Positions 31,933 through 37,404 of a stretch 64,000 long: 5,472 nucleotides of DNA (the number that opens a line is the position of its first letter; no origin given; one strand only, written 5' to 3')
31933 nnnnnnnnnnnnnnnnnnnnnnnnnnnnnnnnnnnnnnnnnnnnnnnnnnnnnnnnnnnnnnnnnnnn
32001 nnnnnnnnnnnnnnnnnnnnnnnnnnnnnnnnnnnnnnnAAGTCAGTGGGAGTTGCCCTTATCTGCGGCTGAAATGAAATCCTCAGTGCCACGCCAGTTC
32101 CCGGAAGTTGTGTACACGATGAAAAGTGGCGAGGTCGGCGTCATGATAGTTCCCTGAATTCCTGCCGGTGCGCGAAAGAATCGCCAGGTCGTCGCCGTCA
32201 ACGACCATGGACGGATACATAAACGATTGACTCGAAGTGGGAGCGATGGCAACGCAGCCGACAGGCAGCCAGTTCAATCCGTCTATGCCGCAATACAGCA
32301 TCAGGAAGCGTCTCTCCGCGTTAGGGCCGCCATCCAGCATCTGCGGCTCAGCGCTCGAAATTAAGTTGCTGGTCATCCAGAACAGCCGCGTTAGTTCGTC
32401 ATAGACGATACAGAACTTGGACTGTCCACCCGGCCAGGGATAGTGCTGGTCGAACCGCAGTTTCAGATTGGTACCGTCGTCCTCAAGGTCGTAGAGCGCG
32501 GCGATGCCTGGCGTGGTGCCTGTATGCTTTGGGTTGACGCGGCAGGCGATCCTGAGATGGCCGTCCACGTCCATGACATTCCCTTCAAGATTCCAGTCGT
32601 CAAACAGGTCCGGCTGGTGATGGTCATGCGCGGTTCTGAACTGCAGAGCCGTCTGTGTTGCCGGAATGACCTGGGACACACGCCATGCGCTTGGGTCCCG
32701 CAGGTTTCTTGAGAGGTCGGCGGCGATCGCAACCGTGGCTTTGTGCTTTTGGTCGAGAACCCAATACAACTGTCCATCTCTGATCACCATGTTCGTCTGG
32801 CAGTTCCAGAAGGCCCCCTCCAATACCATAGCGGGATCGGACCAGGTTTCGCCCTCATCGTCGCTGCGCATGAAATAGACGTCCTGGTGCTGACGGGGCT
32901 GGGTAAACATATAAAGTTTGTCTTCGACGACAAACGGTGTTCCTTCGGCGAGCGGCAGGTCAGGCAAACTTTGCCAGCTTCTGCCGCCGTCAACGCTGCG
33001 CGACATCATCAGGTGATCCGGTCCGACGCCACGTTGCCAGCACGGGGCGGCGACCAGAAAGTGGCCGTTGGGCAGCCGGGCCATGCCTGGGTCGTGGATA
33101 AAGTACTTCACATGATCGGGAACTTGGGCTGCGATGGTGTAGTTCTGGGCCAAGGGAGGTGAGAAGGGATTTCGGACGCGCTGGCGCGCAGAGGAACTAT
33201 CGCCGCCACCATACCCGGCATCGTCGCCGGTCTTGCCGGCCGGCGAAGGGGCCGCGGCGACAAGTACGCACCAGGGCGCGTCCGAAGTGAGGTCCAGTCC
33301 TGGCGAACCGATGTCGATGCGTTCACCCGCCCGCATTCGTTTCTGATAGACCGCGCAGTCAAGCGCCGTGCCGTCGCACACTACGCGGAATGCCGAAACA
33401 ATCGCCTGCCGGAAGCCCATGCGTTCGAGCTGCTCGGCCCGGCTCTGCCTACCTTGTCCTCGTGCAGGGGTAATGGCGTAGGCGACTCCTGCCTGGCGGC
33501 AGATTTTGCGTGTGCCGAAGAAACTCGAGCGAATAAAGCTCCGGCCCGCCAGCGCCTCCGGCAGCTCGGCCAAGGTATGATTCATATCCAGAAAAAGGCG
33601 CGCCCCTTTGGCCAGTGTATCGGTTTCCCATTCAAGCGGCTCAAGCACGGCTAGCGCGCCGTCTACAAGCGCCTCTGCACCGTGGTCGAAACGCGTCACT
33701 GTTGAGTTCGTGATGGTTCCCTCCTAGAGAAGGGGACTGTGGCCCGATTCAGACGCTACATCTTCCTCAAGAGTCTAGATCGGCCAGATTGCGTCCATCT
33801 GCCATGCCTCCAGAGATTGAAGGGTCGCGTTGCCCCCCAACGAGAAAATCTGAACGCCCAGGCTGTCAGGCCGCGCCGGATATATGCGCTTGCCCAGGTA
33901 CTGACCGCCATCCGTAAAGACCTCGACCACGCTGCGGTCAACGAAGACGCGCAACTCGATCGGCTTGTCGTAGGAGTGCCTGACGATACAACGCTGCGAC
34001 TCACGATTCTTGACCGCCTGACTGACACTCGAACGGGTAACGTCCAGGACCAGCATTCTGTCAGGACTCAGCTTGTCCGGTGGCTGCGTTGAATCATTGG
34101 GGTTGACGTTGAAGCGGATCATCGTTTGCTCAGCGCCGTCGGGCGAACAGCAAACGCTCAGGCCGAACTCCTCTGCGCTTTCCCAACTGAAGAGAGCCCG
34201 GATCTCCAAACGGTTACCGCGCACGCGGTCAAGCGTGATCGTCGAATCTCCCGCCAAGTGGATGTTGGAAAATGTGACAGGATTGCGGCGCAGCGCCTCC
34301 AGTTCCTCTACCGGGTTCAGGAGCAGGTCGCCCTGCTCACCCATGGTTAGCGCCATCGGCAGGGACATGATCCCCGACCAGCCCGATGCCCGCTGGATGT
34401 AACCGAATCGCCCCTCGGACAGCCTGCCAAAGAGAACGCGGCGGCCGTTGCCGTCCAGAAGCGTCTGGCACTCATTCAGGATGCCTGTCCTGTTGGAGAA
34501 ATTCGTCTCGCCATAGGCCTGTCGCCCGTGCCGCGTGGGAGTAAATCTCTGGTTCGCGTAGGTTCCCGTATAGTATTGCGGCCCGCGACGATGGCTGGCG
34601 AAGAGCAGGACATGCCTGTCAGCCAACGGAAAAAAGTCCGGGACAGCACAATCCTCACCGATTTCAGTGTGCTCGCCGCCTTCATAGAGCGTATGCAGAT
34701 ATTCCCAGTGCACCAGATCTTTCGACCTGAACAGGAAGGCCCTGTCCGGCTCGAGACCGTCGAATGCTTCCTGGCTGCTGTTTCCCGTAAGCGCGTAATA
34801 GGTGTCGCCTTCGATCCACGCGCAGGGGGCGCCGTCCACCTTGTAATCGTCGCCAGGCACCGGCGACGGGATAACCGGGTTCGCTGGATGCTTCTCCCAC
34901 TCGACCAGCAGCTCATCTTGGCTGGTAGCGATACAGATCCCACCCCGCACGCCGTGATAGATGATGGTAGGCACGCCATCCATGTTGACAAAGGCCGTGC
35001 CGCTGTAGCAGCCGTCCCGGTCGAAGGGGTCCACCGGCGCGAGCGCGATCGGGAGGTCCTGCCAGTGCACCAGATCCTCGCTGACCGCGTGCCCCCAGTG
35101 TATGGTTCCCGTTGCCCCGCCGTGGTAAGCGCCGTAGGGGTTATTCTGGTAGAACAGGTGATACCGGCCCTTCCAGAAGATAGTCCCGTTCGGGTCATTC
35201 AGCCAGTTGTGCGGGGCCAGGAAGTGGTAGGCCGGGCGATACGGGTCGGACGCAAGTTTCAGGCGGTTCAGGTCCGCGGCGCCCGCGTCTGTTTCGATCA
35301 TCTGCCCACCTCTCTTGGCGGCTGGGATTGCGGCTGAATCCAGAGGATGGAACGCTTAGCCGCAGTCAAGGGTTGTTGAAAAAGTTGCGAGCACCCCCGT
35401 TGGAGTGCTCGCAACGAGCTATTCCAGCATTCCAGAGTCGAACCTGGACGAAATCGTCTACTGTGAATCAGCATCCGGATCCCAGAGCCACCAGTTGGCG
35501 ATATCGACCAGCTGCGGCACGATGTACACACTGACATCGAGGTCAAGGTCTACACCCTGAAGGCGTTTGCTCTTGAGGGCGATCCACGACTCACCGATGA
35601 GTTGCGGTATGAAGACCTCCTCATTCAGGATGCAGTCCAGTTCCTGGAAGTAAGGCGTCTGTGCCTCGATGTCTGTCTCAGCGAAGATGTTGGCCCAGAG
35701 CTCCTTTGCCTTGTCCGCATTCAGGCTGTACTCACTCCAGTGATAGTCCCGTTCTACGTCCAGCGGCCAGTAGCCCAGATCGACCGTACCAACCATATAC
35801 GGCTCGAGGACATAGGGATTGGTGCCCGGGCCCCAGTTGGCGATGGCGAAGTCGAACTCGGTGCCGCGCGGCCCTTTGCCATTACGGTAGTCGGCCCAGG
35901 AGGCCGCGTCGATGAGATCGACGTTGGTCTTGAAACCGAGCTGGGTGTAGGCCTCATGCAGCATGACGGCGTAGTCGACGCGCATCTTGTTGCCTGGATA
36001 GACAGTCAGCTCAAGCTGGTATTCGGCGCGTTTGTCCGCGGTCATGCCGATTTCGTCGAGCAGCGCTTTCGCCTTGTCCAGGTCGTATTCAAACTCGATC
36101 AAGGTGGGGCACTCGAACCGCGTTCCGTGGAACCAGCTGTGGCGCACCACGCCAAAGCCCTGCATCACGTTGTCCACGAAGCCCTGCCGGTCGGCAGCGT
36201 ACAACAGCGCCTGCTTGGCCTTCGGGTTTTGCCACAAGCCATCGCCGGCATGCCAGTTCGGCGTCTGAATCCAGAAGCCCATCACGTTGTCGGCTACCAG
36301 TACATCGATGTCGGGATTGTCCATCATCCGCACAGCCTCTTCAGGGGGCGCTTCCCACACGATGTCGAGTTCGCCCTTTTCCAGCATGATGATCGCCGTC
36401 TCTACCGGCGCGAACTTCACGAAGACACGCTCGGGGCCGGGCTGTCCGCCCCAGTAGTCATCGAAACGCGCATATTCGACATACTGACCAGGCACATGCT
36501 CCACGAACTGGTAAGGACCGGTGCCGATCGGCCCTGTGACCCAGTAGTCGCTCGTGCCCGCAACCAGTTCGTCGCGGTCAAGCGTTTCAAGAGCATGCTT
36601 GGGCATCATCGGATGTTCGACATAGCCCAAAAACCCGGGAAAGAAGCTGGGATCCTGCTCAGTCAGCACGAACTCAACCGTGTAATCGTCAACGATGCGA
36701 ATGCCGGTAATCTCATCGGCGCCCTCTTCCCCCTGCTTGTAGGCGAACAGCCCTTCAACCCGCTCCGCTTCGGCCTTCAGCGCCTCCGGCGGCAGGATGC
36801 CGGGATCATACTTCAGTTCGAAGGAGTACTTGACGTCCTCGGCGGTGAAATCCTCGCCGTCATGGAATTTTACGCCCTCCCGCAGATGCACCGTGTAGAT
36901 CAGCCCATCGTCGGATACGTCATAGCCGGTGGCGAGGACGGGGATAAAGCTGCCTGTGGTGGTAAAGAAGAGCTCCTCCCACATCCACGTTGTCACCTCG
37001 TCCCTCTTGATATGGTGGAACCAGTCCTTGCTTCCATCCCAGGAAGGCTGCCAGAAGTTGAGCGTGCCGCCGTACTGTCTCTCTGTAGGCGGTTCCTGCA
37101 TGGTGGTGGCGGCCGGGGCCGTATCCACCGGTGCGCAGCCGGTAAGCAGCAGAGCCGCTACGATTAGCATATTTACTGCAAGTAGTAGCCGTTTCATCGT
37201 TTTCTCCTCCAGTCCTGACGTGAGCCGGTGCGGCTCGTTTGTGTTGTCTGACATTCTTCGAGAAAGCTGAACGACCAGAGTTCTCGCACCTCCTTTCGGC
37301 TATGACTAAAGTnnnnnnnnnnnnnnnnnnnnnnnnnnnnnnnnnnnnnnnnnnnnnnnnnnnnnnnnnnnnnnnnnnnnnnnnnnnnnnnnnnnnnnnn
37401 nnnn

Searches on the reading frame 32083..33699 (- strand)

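Call 30: search_protein_families(library=pfam, proteins=[window:32083-33699:-], max_evalue=0.0001)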
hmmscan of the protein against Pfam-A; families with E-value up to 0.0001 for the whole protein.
window:32083-33699:- (538 aa): 1 family
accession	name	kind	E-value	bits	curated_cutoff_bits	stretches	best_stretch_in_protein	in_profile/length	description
PF13088.12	BNR_2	-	4.6e-06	26.6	31.4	0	259-354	61-165/277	BNR repeat-like domain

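Call 82: search_protein_families(library=ncbifam, proteins=[window:32083-33699:-], max_evalue=0.00001)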
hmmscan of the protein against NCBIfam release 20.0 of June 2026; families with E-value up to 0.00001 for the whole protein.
window:32083-33699:- (538 aa): 0 families

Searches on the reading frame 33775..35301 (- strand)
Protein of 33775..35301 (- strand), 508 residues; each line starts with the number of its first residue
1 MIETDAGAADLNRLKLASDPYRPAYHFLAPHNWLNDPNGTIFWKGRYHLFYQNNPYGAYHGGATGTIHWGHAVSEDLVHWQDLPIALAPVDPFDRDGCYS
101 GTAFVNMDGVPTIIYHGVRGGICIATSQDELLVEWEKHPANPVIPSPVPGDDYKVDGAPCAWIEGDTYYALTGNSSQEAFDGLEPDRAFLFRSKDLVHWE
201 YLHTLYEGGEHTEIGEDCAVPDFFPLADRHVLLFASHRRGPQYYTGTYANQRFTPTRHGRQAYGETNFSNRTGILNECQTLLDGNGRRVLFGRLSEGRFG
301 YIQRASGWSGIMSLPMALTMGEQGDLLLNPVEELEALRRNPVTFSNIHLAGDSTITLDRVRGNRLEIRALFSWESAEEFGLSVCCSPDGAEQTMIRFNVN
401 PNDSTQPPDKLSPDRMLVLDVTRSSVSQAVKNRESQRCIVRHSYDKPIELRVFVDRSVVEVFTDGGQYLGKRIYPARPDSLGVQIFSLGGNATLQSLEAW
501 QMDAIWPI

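Call 30: search_protein_families(library=pfam, proteins=[window:33775-35301:-], max_evalue=0.0001)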
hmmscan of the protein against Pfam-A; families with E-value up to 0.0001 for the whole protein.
window:33775-35301:- (508 aa): 2 families
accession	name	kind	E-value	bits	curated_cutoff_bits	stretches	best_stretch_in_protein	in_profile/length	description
PF00251.26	Glyco_hydro_32N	-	3.3e-53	181.7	22.1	1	26-330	1-307/307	Glycosyl hydrolases family 32 N-terminal domain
PF08244.19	Glyco_hydro_32C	-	3.1e-26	92.7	21.9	1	333-501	1-158/158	Glycosyl hydrolases family 32 C terminal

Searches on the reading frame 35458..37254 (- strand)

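Call 30: search_protein_families(library=pfam, proteins=[window:35458-37254:-], max_evalue=0.0001)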
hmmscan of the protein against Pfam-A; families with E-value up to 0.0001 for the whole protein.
window:35458-37254:- (598 aa): 1 family
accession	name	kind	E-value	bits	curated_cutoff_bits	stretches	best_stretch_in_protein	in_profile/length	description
PF00496.27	SBP_bac_5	-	1.6e-75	254.9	32.4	1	103-479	2-351/368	Bacterial extracellular solute-binding proteins, family 5 Middle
